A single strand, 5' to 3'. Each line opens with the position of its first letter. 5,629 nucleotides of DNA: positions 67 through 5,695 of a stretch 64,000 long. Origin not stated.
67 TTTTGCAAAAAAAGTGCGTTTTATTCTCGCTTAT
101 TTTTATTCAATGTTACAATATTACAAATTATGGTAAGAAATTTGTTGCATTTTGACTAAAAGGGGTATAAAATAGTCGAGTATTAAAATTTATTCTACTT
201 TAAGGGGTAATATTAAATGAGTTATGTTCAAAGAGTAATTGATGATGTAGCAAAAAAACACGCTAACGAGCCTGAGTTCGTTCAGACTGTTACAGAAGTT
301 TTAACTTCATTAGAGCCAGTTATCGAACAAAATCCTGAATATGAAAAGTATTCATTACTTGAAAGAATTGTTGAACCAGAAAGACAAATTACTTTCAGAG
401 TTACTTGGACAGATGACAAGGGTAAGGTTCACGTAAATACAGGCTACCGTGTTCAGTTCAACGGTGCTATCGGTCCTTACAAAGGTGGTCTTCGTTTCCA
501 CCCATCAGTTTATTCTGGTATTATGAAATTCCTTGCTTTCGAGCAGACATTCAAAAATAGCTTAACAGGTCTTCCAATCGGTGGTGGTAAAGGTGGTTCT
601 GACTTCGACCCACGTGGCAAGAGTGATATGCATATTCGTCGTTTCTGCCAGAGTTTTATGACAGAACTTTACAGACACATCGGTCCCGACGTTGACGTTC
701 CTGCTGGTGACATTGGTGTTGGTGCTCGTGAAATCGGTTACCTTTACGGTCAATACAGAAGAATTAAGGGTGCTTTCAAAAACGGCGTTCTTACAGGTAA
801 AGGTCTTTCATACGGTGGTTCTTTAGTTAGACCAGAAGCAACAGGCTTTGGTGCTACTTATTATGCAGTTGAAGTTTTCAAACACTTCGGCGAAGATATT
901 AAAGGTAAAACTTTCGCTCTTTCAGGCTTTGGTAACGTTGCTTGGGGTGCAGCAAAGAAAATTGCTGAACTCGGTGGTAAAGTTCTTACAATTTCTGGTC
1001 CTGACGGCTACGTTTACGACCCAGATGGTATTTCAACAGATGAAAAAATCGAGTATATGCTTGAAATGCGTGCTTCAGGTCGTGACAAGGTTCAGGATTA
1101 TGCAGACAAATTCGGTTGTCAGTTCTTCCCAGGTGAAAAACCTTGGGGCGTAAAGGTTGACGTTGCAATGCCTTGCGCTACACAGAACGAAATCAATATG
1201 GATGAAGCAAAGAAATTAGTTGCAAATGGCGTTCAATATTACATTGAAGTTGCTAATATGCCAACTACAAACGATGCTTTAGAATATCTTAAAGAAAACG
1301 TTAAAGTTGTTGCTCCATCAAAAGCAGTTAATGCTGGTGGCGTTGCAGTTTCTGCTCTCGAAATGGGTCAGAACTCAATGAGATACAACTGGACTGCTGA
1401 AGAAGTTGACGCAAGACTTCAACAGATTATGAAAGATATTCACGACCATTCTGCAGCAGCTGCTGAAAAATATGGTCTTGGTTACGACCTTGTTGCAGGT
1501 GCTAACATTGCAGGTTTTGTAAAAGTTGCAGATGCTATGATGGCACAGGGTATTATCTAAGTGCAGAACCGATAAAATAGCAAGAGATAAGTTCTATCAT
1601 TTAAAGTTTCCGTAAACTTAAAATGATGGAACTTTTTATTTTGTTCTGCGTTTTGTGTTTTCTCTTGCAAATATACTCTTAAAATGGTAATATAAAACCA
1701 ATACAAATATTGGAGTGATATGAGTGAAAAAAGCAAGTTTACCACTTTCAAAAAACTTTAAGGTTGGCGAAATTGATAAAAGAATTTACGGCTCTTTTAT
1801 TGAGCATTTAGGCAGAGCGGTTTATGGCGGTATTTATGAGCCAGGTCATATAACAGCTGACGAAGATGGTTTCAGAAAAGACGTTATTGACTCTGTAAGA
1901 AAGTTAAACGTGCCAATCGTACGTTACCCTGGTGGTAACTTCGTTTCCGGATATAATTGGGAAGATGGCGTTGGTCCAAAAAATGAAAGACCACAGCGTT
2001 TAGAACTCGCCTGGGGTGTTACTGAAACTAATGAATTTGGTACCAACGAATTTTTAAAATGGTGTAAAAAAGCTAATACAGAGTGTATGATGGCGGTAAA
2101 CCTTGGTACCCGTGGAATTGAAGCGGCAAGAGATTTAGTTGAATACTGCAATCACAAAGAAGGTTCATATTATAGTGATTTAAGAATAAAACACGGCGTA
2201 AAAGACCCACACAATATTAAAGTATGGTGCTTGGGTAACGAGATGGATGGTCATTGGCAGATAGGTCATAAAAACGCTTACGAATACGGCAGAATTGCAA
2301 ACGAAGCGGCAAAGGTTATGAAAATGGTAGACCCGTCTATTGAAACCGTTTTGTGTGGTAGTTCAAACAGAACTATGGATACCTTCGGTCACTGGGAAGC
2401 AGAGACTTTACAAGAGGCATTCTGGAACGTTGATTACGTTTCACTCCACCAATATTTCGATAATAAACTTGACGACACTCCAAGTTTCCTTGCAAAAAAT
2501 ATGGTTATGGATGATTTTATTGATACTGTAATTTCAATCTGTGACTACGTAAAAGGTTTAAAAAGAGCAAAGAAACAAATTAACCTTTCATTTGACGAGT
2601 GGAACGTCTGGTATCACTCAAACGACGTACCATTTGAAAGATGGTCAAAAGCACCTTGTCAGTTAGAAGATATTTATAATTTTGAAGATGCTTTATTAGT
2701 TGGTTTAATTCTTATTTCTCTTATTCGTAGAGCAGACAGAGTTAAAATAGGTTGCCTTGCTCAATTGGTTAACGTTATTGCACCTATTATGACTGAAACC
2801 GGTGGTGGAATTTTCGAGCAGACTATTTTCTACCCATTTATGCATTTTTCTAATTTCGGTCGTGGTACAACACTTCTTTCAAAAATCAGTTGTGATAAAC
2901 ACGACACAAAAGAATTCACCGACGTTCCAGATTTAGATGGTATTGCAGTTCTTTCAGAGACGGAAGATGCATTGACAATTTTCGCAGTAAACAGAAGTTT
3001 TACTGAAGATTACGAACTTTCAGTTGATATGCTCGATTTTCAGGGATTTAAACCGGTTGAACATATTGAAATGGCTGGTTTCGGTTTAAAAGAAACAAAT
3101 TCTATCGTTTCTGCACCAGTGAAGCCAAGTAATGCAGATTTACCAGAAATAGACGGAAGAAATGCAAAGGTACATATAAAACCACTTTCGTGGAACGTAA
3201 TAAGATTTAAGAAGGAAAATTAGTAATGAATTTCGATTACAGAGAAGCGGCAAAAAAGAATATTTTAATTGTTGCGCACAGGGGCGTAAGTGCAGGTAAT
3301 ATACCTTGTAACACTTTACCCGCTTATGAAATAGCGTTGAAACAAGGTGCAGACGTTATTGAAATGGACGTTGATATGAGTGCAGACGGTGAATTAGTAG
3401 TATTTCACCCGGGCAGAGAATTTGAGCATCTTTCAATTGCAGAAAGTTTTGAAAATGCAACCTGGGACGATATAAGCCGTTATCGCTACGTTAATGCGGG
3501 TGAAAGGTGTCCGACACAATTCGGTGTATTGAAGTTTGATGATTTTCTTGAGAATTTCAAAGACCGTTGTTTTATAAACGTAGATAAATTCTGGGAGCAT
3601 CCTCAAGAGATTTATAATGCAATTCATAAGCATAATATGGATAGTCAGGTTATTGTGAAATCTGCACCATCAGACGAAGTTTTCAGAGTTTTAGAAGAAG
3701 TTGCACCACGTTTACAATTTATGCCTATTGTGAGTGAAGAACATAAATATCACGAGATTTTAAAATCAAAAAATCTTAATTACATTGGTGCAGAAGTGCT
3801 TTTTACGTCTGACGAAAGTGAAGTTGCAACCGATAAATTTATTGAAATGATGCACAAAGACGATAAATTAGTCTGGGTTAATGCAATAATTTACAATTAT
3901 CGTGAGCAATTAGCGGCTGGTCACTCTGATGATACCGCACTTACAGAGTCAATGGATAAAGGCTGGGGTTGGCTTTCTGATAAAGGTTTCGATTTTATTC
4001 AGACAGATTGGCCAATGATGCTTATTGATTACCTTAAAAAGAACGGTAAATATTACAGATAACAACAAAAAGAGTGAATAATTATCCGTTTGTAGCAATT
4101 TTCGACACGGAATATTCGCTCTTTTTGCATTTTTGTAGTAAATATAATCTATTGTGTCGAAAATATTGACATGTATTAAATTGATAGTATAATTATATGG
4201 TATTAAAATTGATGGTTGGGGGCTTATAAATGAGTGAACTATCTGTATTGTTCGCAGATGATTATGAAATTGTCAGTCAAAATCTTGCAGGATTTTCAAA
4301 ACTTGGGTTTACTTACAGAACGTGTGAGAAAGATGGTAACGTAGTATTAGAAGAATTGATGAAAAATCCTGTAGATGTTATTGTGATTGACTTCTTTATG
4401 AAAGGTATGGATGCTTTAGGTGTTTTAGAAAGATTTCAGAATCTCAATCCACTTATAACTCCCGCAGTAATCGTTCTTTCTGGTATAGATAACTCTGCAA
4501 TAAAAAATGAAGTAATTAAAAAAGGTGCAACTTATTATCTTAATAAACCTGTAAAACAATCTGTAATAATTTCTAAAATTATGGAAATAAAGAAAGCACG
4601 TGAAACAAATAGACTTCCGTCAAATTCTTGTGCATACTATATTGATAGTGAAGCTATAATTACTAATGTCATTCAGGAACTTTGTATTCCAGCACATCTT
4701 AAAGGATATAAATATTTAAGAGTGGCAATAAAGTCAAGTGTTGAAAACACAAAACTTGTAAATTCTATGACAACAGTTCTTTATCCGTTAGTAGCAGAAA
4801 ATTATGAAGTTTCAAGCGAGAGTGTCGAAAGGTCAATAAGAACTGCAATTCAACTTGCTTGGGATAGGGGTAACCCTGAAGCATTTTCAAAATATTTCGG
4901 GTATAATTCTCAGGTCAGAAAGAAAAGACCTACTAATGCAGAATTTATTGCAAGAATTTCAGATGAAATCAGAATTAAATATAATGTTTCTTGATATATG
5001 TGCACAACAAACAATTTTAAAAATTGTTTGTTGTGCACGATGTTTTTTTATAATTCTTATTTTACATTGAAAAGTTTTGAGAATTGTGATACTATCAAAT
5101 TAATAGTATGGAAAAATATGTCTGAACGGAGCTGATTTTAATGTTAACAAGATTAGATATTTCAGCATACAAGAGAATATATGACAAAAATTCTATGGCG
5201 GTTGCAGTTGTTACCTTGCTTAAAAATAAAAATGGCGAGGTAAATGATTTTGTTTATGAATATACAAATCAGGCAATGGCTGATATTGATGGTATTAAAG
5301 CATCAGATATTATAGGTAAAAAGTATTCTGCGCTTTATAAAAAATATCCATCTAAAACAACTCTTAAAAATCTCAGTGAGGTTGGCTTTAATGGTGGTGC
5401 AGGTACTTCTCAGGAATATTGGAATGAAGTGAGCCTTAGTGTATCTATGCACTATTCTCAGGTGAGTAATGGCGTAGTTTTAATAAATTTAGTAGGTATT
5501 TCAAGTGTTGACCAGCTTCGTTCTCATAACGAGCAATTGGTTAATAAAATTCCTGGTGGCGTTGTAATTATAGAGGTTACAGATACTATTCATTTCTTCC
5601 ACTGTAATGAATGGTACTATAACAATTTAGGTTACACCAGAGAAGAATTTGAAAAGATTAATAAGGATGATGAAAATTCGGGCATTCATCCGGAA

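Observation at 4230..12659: spo0A sits next to a soluble multi-PAS hybrid kinase, a dual-receiver EAL protein and a stand-alone Hpt: candidate Hpt-based phosphorelay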

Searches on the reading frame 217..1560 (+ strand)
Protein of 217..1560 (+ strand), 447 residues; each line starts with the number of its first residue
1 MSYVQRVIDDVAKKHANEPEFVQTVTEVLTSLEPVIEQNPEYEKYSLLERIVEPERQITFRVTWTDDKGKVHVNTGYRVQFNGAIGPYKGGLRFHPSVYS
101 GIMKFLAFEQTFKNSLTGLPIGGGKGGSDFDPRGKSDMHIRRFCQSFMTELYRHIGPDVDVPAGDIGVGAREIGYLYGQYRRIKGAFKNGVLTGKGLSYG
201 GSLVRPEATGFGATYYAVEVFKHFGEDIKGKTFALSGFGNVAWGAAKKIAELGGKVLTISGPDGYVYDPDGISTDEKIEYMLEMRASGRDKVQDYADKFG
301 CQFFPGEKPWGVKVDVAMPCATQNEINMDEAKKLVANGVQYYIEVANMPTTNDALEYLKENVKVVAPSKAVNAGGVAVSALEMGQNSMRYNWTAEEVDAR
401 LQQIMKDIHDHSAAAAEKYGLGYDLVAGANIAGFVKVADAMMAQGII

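Call 3: search_protein_families(library=pfam, proteins=[window:217-1560:+], max_evalue=0.01)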
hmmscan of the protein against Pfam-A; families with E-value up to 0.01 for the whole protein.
window:217-1560:+ (447 aa): 2 families
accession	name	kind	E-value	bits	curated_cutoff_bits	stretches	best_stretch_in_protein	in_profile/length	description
PF00208.27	ELFV_dehydrog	-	1.5e-83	280.6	23.4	1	200-445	1-241/241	Glutamate/Leucine/Phenylalanine/Valine dehydrogenase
PF02812.23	ELFV_dehydrog_N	-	2.7e-52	176.3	25.3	1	54-181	1-128/129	Glu/Leu/Phe/Val dehydrogenase, dimerisation domain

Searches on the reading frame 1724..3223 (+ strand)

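Call 3: search_protein_families(library=pfam, proteins=[window:1724-3223:+], max_evalue=0.01)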
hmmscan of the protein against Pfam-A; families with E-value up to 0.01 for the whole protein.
window:1724-3223:+ (499 aa): 1 family
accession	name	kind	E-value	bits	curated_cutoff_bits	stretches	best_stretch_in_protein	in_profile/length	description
PF06964.18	Alpha-L-AF_C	-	4.3e-43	147.8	27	1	291-489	1-165/165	Alpha-L-arabinofuranosidase C-terminal domain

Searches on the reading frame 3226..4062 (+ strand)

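Call 3: search_protein_families(library=pfam, proteins=[window:3226-4062:+], max_evalue=0.01)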
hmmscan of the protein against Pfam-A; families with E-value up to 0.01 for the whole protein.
window:3226-4062:+ (278 aa): 2 families
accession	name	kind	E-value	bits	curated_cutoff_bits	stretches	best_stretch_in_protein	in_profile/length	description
PF16387.11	DUF4996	-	4.7e-24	85.3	33.7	1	165-270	1-102/102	Domain of unknown function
PF03009.23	GDPD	-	1.2e-16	62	23.6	1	18-213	1-212/244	Glycerophosphoryl diester phosphodiesterase family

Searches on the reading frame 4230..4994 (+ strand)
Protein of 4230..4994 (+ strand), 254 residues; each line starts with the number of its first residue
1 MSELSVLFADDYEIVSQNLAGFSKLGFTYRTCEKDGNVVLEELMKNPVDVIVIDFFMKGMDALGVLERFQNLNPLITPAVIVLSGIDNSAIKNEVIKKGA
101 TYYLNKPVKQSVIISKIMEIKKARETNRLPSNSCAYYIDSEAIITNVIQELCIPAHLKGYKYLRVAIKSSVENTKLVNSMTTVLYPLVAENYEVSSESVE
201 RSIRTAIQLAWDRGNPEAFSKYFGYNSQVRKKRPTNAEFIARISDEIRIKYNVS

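Call 3: search_protein_families(library=pfam, proteins=[window:4230-4994:+], max_evalue=0.01)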
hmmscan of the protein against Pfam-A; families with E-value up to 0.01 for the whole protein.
window:4230-4994:+ (254 aa): 2 families
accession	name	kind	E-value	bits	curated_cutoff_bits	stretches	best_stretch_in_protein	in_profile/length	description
PF08769.17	Spo0A_C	-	1.8e-35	121.5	25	1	144-247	1-104/104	Sporulation initiation factor Spo0A C terminal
PF00072.30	Response_reg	-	6.7e-13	49.2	30.2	1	6-117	1-110/111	Response regulator receiver domain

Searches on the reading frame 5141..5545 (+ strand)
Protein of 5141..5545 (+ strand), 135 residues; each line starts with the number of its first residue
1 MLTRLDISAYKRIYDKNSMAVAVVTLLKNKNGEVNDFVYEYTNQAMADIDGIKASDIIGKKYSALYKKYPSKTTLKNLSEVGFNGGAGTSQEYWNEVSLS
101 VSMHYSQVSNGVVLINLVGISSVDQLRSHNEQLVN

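Call 87: search_protein_families(library=pfam, proteins=[window:5141-5545:+], max_evalue=0.05)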
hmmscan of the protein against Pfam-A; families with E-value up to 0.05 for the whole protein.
window:5141-5545:+ (135 aa): 2 families
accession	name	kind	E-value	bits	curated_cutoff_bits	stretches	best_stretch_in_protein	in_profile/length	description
PF08448.16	PAS_4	-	0.013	16.1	23.1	1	36-66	14-44/110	PAS fold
PF00989.32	PAS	-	0.044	14.2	22.6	0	41-97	25-81/113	PAS fold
